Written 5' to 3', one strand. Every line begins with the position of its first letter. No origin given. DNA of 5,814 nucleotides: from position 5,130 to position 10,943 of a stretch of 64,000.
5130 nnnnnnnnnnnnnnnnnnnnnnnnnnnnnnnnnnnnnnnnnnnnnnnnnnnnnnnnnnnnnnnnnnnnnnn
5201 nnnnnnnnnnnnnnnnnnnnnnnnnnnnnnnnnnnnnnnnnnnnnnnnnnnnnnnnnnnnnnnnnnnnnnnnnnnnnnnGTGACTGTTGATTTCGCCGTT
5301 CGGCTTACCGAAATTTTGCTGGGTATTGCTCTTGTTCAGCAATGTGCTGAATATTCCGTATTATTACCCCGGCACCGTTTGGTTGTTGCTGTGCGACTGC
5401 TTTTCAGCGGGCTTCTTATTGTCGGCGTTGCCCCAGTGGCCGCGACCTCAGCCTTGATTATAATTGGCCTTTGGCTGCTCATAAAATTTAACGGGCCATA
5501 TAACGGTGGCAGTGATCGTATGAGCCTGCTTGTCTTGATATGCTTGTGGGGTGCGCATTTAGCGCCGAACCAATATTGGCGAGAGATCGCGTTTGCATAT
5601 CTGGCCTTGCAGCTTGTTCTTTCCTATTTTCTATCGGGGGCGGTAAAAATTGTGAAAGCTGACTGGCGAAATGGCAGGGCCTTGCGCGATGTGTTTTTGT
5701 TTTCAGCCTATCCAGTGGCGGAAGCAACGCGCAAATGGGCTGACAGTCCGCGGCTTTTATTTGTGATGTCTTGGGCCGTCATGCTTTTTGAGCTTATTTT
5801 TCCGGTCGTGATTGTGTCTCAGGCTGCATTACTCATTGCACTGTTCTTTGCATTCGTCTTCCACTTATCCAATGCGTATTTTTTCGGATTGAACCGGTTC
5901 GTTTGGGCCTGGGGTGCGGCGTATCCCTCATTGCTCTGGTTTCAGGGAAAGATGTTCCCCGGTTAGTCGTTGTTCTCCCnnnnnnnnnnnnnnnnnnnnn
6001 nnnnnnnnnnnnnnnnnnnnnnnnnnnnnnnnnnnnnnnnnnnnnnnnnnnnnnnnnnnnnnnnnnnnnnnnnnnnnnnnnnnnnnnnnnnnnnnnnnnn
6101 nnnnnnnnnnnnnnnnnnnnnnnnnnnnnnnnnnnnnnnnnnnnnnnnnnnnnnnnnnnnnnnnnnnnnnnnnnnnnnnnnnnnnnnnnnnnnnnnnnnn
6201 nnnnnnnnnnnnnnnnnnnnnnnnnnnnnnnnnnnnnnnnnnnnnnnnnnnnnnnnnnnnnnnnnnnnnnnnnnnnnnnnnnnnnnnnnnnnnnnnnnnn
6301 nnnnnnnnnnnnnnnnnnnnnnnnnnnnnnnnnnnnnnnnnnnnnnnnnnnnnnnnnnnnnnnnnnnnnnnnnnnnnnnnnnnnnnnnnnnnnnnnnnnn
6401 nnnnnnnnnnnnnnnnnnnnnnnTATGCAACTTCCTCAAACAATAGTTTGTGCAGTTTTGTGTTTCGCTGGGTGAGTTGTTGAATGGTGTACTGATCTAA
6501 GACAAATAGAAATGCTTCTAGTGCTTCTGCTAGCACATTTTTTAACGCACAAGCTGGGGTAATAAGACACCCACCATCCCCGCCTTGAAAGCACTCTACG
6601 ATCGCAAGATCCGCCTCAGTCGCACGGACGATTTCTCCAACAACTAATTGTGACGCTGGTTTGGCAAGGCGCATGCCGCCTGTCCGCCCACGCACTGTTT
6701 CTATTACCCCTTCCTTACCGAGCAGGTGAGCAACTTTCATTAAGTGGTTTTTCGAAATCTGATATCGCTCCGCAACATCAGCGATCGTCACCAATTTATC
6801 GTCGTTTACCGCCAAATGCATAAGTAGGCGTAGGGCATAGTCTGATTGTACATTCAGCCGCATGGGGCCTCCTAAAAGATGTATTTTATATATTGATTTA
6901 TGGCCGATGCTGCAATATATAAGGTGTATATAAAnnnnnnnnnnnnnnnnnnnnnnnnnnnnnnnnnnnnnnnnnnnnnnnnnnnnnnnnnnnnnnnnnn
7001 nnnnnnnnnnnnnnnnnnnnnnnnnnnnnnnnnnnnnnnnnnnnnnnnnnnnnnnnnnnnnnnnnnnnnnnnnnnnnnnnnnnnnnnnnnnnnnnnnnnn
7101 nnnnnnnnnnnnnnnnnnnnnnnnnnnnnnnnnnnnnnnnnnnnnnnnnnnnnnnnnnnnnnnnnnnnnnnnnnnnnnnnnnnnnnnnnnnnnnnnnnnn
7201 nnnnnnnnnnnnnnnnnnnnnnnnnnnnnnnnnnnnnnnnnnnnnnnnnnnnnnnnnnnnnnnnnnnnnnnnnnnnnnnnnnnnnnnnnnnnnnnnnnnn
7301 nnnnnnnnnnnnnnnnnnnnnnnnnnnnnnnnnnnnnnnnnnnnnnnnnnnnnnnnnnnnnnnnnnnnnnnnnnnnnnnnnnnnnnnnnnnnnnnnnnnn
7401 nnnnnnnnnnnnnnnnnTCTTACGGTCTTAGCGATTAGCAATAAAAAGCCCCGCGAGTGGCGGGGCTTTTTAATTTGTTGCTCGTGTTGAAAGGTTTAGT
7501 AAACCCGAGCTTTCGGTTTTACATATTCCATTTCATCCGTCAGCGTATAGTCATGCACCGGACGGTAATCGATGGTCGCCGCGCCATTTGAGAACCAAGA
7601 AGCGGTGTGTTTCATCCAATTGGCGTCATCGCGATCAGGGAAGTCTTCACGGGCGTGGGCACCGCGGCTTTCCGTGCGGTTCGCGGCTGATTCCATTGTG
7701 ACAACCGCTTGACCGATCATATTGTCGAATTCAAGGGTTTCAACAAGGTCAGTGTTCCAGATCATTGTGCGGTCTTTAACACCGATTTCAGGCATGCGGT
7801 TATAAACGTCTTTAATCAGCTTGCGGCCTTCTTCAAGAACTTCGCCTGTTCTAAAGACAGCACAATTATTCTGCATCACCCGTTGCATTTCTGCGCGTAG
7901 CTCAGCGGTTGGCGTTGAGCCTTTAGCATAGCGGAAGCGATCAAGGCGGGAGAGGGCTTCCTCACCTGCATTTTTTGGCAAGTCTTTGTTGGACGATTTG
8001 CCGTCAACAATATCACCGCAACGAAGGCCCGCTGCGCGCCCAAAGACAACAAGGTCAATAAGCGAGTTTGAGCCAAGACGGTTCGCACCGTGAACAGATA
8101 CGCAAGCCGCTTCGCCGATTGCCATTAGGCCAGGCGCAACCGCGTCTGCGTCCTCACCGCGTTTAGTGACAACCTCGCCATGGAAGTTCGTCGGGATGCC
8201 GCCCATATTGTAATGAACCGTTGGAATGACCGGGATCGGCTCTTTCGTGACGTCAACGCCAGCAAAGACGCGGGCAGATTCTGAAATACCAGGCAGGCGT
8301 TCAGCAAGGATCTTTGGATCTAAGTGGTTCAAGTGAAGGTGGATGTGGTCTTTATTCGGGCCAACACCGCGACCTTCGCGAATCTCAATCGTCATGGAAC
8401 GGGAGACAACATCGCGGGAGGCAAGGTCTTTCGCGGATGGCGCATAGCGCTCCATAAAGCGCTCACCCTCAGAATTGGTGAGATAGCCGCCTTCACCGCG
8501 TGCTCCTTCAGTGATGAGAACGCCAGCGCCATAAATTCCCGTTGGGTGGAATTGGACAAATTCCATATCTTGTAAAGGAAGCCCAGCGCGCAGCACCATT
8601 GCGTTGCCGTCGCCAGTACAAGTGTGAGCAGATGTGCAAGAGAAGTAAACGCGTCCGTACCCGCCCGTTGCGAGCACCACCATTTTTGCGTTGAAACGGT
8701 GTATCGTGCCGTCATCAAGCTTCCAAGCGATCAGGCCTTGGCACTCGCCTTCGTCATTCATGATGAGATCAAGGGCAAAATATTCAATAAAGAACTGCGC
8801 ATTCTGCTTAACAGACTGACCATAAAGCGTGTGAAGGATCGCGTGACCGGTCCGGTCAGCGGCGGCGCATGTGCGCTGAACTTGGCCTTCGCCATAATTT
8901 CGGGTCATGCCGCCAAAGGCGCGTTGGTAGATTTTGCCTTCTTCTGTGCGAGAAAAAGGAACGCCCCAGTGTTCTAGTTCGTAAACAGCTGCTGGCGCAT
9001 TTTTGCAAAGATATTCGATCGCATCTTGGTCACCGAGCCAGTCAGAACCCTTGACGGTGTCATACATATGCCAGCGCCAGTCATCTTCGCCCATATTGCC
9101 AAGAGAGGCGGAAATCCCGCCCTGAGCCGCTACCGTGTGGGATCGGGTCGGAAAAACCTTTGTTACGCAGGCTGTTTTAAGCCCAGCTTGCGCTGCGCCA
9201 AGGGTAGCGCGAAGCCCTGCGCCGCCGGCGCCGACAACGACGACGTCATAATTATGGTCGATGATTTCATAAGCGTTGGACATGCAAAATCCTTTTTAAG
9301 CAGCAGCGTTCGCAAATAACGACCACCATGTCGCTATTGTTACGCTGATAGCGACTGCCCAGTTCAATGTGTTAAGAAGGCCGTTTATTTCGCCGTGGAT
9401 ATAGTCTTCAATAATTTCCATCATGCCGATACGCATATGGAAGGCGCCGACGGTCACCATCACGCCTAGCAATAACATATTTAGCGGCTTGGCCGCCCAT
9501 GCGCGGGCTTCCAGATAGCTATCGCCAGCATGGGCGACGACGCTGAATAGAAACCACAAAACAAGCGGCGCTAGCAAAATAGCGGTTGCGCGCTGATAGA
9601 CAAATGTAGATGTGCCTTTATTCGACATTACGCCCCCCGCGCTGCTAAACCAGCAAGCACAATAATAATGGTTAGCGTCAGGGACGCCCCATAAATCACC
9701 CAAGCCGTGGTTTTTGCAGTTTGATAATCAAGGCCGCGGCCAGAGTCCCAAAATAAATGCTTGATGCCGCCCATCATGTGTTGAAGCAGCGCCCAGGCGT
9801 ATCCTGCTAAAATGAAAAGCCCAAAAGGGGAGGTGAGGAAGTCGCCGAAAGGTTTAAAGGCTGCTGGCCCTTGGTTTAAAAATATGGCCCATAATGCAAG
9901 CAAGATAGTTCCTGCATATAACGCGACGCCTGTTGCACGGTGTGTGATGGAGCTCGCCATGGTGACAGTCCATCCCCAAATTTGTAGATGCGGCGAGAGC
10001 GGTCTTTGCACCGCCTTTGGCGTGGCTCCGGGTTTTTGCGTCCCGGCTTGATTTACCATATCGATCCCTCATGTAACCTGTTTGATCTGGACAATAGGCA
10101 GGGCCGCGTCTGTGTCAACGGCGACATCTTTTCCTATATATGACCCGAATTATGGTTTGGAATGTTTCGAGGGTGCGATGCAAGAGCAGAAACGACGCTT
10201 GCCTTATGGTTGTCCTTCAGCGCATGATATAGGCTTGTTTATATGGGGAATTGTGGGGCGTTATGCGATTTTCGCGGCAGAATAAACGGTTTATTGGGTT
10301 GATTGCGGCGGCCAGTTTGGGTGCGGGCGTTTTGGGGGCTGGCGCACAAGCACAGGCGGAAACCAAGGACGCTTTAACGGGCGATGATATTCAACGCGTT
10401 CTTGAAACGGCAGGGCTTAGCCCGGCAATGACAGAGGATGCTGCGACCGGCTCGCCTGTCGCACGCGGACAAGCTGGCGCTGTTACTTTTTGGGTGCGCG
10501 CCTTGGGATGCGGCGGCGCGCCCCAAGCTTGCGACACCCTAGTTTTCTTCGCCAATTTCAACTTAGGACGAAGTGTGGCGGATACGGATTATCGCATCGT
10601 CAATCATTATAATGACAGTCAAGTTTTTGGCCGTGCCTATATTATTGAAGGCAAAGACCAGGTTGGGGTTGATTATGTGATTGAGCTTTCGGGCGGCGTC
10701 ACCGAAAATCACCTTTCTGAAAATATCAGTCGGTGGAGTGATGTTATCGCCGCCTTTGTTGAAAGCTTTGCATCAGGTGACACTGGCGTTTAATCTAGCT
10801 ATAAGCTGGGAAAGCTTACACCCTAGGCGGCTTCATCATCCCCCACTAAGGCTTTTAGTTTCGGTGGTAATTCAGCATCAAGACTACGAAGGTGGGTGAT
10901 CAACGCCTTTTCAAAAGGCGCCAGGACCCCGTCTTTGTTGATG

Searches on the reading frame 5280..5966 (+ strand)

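Call 43: search_protein_families(library=pfam, proteins=[window:5280-5966:+], max_evalue=0.001)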
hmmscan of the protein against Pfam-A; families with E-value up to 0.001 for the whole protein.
window:5280-5966:+ (228 aa): 1 family
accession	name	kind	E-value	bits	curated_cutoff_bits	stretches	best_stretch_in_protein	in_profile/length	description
PF05090.19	HTTM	-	3.2e-10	40.5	27.7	1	106-212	145-248/259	HTTM domain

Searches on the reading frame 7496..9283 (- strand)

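Call 43: search_protein_families(library=pfam, proteins=[window:7496-9283:-], max_evalue=0.001)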
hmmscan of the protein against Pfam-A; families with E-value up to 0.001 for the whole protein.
window:7496-9283:- (595 aa): 5 families
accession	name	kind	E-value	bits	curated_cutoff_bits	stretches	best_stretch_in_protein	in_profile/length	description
PF00890.30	FAD_binding_2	-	1.4e-126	423.5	20.4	1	13-408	1-414/414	FAD binding domain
PF02910.25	Succ_DH_flav_C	-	1e-46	158.5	20.8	1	463-595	1-130/130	Fumarate reductase flavoprotein C-term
PF07992.20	Pyr_redox_2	-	2.3e-05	24.4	26.1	1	12-67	1-52/291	Pyridine nucleotide-disulphide oxidoreductase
PF01266.30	DAO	-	0.00017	21.7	27.9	0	13-120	1-92/353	FAD dependent oxidoreductase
PF01134.28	GIDA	-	0.00024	20.8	22.1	0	13-42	1-30/391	Glucose inhibited division protein A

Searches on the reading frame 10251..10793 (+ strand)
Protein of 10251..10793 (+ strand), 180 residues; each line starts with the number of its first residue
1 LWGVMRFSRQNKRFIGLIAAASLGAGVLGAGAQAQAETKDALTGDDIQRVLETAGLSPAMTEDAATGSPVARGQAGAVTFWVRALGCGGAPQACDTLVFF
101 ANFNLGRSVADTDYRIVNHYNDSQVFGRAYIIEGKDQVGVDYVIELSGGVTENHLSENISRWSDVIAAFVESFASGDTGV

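Call 43: search_protein_families(library=pfam, proteins=[window:10251-10793:+], max_evalue=0.001)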
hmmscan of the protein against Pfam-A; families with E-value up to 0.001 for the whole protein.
window:10251-10793:+ (180 aa): 1 family
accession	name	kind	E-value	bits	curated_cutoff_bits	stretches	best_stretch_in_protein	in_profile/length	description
PF10722.14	YbjN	-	2.8e-12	47.4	22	1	45-173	3-124/126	Putative bacterial sensory transduction regulator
